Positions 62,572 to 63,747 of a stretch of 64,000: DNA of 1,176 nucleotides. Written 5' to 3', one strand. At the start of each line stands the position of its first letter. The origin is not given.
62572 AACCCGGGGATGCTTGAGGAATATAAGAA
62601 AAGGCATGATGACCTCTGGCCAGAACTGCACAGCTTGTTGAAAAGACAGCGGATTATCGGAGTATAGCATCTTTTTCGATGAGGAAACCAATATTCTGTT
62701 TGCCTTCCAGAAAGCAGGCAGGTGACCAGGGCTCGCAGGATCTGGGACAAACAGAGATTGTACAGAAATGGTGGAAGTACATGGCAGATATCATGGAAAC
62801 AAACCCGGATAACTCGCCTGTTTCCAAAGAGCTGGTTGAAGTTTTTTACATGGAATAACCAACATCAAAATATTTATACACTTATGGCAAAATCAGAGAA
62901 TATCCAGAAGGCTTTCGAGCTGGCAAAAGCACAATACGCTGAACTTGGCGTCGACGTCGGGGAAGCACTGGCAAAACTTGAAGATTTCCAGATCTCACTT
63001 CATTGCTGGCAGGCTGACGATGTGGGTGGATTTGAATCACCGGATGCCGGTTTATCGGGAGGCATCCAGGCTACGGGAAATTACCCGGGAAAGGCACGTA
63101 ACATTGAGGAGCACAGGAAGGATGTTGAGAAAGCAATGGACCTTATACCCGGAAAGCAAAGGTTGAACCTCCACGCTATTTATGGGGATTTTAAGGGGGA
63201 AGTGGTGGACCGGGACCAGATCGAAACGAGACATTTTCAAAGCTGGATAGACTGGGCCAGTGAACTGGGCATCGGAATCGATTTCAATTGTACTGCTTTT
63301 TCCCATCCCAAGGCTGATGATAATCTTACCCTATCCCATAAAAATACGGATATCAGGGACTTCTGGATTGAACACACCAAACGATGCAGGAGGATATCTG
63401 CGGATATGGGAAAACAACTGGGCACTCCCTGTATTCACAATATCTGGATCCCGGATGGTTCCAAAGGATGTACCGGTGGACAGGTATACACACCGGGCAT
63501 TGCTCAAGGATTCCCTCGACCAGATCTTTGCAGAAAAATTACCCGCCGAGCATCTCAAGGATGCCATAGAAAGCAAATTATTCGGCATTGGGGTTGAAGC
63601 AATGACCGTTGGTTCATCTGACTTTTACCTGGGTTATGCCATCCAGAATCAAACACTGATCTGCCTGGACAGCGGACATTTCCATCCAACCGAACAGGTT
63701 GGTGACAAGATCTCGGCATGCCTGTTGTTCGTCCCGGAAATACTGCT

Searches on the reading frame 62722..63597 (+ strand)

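Call 38: search_protein_families(library=ncbifam, proteins=[window:62722-63597:+], max_evalue=0.001)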
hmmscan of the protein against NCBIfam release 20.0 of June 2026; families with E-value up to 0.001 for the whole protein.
window:62722-63597:+ (291 aa): 2 families
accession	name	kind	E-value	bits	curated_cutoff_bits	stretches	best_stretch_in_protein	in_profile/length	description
NF002203.0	PRK01076.1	equivalog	5.7e-91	305.7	572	1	58-252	2-195/419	L-rhamnose isomerase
TIGR01748.1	rhaA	equivalog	2.5e-86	290.4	584.95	1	61-252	1-191/414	L-rhamnose isomerase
